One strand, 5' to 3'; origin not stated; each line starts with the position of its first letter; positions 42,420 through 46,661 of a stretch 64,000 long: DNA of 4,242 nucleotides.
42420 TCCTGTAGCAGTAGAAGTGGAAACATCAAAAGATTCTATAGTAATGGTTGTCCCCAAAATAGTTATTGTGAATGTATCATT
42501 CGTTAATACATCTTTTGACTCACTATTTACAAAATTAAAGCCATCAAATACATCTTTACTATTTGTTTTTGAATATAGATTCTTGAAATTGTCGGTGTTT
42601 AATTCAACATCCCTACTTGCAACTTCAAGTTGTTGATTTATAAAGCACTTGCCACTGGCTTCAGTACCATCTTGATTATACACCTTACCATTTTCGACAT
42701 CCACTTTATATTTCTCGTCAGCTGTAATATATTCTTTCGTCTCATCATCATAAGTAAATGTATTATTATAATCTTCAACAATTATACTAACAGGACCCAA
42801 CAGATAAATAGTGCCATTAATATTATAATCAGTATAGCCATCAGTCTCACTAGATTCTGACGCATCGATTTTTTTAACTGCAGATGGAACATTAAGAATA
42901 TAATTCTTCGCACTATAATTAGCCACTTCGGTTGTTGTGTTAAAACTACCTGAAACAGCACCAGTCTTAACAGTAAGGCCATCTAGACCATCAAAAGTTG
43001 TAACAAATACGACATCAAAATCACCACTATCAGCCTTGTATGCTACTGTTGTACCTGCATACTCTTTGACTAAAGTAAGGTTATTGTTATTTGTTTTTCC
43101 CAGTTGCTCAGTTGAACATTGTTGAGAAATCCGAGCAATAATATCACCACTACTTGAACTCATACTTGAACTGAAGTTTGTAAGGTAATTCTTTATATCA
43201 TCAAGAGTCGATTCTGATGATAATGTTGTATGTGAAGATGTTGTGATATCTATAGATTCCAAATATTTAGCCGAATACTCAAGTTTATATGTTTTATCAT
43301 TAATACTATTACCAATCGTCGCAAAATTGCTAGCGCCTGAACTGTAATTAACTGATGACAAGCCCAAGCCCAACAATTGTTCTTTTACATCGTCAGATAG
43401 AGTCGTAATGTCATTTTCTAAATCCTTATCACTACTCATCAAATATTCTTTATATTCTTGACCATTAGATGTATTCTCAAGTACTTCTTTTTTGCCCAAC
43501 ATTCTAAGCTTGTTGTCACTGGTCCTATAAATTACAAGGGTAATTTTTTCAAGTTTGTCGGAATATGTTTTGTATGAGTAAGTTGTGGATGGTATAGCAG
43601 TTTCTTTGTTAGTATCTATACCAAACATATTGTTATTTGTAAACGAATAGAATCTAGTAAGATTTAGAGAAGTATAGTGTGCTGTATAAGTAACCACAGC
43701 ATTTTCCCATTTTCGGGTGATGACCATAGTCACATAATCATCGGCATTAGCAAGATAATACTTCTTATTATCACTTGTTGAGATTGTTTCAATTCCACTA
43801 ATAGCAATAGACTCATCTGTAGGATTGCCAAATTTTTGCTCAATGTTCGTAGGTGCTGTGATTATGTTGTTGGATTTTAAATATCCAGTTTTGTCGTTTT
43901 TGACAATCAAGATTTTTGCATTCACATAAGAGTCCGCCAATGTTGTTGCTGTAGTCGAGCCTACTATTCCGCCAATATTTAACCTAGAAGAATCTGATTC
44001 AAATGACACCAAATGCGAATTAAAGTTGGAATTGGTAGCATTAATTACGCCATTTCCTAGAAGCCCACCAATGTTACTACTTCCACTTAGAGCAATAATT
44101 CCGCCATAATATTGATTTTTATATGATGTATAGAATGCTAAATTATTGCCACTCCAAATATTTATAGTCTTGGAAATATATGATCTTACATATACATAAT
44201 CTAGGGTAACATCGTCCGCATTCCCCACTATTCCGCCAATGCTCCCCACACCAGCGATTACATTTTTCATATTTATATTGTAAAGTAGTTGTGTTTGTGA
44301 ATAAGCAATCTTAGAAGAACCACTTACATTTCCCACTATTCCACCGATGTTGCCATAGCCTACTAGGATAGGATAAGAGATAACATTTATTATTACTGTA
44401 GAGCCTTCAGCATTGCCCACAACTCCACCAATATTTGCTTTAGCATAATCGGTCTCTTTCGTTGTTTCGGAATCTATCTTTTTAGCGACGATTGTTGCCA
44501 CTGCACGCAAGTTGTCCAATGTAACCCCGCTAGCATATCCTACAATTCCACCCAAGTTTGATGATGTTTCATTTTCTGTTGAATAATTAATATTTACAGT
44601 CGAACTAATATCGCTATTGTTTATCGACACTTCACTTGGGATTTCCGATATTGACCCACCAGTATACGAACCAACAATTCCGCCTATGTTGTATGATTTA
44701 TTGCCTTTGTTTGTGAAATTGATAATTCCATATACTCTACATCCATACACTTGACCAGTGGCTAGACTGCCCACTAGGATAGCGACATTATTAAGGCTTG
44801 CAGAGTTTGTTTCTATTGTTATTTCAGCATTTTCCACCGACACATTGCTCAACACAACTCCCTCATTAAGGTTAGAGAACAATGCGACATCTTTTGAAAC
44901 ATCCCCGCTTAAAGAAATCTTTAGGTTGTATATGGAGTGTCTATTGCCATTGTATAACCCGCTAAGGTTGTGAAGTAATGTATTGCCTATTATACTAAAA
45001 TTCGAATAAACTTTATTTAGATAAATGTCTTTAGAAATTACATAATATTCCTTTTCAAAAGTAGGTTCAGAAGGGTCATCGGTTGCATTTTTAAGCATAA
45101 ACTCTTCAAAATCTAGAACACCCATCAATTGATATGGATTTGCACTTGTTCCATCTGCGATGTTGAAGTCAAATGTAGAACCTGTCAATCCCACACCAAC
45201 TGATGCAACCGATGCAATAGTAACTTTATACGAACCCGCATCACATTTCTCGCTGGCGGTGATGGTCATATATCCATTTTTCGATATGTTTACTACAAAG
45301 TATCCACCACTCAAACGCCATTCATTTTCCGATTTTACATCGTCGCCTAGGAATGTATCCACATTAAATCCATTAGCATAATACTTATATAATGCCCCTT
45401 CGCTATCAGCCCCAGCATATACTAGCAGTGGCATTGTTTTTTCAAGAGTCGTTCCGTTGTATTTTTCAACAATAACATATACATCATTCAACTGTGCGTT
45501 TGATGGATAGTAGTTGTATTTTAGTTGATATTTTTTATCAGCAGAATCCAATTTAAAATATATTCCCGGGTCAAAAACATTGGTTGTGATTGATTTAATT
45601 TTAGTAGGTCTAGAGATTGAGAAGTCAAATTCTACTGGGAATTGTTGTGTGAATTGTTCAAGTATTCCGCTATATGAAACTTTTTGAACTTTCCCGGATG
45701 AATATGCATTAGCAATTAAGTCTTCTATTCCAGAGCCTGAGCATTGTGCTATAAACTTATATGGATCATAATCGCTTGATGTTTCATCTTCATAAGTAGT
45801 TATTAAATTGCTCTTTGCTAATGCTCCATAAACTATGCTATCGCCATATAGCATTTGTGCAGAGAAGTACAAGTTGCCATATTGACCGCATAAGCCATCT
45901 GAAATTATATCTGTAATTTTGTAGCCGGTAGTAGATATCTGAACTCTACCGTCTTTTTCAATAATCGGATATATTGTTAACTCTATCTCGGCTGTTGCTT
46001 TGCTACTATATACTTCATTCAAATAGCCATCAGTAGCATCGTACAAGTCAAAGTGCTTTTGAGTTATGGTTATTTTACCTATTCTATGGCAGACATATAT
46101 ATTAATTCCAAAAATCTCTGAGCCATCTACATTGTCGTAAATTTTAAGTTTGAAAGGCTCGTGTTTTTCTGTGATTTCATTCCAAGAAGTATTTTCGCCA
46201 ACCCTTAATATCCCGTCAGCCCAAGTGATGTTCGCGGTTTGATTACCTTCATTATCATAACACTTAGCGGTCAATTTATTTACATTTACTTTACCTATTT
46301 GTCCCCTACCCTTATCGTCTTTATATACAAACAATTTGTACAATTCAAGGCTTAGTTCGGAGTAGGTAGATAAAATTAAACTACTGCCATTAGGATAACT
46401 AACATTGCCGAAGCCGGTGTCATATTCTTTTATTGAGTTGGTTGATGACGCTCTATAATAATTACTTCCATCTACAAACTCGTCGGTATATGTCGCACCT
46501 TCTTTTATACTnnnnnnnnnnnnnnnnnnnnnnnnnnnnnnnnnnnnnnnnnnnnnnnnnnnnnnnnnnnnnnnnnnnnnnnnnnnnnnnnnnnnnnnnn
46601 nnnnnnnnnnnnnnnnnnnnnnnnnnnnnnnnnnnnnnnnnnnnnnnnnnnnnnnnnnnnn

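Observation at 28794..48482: Giant ORF 2: 6,562-aa lipoprotein combining GLUG modules with a second solenoid type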

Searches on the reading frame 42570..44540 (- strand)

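Call 7: search_protein_families(library=pfam, proteins=[window:42570-44540:-], max_evalue=10)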
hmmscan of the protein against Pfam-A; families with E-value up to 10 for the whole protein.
window:42570-44540:- (657 aa): 1 family
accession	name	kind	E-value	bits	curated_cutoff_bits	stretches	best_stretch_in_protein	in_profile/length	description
PF07581.17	Glug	-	0.16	12.9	20.5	2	187-210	3-27/28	The GLUG motif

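Call 17: search_protein_families(library=ncbifam, proteins=[window:42570-44540:-], max_evalue=1)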
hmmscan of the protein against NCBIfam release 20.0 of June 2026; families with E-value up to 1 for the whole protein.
window:42570-44540:- (657 aa): 0 families

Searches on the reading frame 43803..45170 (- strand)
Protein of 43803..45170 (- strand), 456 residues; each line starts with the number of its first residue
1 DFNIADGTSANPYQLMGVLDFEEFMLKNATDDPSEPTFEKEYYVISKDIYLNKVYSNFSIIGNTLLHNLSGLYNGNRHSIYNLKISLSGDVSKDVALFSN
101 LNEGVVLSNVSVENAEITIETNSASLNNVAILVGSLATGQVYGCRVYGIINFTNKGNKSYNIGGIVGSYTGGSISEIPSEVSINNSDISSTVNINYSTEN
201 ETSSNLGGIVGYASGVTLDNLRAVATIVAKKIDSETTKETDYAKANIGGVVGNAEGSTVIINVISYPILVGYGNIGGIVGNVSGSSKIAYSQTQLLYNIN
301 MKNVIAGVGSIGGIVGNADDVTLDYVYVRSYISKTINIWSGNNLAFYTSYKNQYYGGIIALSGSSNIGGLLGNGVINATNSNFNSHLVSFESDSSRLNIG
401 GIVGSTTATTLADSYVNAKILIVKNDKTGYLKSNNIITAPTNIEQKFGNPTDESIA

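Call 73: search_solved_structures(query=window:43803-45170:-, max_evalue=10)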
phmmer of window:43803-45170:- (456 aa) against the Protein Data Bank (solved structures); distinct sequences matched with E-value up to 10: 20.
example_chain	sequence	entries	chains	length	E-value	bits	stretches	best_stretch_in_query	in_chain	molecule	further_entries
2nyf_A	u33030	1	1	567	0.097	14.8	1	170-237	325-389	Nostoc punctiforme phenylalanine ammonia lyase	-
9hh5_B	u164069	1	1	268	0.24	13.4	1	84-151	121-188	Nsp15 - Uridylate-specific endoribonuclease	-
9hh6_B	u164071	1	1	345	0.37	12.9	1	84-150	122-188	ORF1ab polyprotein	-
9hh5_A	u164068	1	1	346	0.37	12.8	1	84-150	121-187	Replicase polyprotein 1ab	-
9hh6_A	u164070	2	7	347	0.37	12.8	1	84-150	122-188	ORF1ab polyprotein | Uridylate-specific endoribonuclease nsp15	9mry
9mru_A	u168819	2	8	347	0.37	12.8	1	84-150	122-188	Uridylate-specific endoribonuclease nsp15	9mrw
7k9p_A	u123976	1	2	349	0.37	12.8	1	84-150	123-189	Uridylate-specific endoribonuclease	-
5s6x_A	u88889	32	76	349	0.37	12.8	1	84-150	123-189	Uridylate-specific endoribonuclease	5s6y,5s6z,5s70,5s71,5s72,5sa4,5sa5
9m48_A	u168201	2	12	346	0.38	12.8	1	84-150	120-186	Uridylate-specific endoribonuclease nsp15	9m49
7tj2_A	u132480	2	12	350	0.38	12.8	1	84-150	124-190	Uridylate-specific endoribonuclease nsp15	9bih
6vww_A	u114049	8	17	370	0.39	12.8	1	84-150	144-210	Uridylate-specific endoribonuclease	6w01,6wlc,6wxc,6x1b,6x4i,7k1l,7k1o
7n33_A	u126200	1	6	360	0.39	12.8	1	84-150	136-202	Uridylate-specific endoribonuclease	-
7k0r_A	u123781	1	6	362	0.39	12.8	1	84-150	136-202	Uridylate-specific endoribonuclease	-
8ud2_A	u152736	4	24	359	0.4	12.8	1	84-150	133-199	Non-structural protein 15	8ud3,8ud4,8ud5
7tqv_A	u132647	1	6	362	0.4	12.7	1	84-150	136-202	Uridylate-specific endoribonuclease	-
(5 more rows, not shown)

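Call 84: predict_structure(alignment_id=A3)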
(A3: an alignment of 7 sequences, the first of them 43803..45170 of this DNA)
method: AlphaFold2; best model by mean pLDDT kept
length: 456 residues; sequences in the alignment: 7
mean_pLDDT: 67.6   pTM: 0.76
mean pLDDT of the five models: 67.6, 64.5, 62.6, 60.2, 58.8
residues with pLDDT >= 90: 61; 70-90: 204; 50-70: 83; < 50: 108
segments of 3 or more residues with pLDDT < 50: 1-11, 65-67, 180-185, 291-307, 331-359, 392-395, 425-456
pLDDT, mean of each block of 10 residues (from residue 1): 42 65 71 55 83 69 53 82 87 81 80 91 84 88 89 88 92 62 56 87 88 89 84 66 84 88 77 84 63 31 45 84 70 34 31 34 67 79 63 59 77 69 45 29 26 24
secondary structure, 60 per line:
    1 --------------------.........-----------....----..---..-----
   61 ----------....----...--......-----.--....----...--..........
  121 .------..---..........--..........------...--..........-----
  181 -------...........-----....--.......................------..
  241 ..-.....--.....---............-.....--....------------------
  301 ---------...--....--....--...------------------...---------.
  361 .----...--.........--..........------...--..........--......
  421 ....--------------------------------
elements in order: H21-29 E41-44 E71-74 E79-81 E84-89 E98-101 E106-108 E111-121 E133-142 E145-154 E161-163 E166-175 E188-198 E204-207 E210-232 E239-242 E244-248 E251-255 E259-270 E272-276 E279-282 E310-312 E315-318 E321-324 E327-329 E366-368 E371-379 E382-391 E398-400 E403-412 E415-424

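Call 93: search_solved_structures(query=A3, max_evalue=10, show_alignments=2)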
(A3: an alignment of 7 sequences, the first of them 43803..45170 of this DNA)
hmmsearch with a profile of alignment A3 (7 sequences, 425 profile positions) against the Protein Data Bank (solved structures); distinct sequences matched with E-value up to 10: 5.
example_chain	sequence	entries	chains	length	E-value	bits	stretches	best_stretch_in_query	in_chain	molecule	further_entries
6xjb_A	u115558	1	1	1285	2.9e-08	36.7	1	220-402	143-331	Immunoglobulin A1 protease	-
7jgj_A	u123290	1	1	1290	3.7e-08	36.4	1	220-402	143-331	Immunoglobulin A1 protease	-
6xja_P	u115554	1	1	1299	1.4e-07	34.5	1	219-402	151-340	Immunoglobulin A1 protease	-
7uvl_P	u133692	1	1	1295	4.8e-06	29.4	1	49-370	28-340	LPXTG-motif cell wall anchor domain protein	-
8bef_Y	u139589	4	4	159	0.15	14.6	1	141-215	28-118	Outer envelope pore protein 16-3, chloroplastic/mitochondrial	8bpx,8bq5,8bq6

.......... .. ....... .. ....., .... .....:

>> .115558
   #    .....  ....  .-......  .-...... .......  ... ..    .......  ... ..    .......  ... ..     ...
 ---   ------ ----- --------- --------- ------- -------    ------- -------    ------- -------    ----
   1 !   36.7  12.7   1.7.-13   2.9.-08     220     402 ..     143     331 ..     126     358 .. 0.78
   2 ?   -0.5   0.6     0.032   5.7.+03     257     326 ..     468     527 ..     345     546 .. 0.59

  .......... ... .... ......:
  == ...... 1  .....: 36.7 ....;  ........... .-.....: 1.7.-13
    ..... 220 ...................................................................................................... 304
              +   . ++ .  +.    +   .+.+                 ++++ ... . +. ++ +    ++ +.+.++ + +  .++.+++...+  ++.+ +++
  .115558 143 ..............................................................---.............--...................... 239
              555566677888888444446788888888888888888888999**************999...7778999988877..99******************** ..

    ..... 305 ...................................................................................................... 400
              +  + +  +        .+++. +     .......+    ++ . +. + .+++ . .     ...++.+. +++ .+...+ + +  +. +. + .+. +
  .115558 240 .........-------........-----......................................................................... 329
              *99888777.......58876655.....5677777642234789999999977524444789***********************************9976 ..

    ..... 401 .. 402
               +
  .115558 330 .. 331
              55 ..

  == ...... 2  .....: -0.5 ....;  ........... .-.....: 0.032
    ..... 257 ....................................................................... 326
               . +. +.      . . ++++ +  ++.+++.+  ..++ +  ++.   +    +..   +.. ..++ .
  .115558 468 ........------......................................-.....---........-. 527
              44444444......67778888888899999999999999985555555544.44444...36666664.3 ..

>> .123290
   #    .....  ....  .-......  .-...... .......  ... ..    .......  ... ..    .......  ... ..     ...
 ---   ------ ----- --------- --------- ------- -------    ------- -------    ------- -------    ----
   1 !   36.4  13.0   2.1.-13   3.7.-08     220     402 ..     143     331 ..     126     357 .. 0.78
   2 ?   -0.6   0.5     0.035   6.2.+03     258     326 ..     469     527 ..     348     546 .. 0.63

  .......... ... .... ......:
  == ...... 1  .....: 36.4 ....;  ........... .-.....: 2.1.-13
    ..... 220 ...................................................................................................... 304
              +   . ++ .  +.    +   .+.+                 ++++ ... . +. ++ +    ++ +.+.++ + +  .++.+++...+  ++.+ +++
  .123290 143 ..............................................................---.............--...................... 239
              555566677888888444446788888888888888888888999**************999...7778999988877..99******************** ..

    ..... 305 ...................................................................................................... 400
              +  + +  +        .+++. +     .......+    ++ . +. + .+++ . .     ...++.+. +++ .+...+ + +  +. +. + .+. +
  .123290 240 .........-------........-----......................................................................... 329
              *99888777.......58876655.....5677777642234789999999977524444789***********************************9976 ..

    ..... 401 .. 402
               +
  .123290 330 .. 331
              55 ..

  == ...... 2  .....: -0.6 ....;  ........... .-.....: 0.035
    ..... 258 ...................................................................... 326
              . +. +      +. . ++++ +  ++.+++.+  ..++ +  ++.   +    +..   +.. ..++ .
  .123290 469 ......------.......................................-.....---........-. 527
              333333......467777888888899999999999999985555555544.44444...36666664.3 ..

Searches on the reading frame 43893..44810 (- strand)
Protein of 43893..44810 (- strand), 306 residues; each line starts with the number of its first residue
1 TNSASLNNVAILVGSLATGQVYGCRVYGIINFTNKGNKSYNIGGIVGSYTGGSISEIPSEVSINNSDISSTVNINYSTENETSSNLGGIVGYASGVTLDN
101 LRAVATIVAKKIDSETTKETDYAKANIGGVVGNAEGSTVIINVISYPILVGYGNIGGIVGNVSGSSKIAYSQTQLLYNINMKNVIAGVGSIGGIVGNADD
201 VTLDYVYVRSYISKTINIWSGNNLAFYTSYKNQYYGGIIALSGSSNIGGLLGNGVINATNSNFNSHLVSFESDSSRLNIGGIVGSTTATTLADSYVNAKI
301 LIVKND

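Call 60: search_protein_families(library=pfam, proteins=[window:43893-44810:-], max_evalue=10)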
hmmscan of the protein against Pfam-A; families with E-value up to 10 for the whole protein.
window:43893-44810:- (306 aa): 2 families
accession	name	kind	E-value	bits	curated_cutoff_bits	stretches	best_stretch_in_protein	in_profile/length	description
PF07581.17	Glug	-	1.9e-05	25.2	20.5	5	277-300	3-27/28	The GLUG motif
PF19209.5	CoV_S1_C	-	0.15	12.7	27.1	1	246-270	7-31/58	Coronavirus spike glycoprotein S1, C-terminal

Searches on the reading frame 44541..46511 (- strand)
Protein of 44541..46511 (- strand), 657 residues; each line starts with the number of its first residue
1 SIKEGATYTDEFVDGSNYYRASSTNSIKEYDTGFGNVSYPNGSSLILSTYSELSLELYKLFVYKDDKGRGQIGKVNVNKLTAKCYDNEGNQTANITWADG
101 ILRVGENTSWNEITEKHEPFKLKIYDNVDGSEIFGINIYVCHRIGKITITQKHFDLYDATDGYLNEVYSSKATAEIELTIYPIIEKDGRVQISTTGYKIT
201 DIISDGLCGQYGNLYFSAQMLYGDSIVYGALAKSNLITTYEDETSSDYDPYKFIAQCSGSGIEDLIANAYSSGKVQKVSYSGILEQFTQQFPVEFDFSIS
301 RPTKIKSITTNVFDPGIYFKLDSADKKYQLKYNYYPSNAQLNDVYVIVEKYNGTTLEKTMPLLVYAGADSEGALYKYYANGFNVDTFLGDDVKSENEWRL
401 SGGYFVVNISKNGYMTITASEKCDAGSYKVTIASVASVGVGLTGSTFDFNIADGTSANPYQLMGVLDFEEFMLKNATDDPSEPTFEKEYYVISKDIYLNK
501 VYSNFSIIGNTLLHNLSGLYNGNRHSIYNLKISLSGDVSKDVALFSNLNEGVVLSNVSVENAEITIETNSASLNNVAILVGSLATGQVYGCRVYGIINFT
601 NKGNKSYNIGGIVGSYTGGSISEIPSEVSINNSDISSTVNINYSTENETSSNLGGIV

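Call 7: search_protein_families(library=pfam, proteins=[window:44541-46511:-], max_evalue=10)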
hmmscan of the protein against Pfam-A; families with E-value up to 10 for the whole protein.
window:44541-46511:- (657 aa): 4 families
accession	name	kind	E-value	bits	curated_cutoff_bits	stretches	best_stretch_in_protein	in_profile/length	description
PF02465.23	FliD_N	-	0.0036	18.3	24.8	1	406-437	64-95/97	Flagellar hook-associated protein 2 N-terminus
PF07949.17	YbbR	-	0.097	13.4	22.3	1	542-576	6-40/81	YbbR-like protein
PF05137.18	PilN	-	0.16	12.5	22.8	1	546-583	8-45/78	Fimbrial assembly protein (PilN)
PF24511.1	DUF7591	-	6.9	7.3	27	1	227-256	58-87/105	Domain of unknown function (DUF7591)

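Call 17: search_protein_families(library=ncbifam, proteins=[window:44541-46511:-], max_evalue=1)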
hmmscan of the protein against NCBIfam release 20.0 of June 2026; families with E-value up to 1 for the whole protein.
window:44541-46511:- (657 aa): 0 families
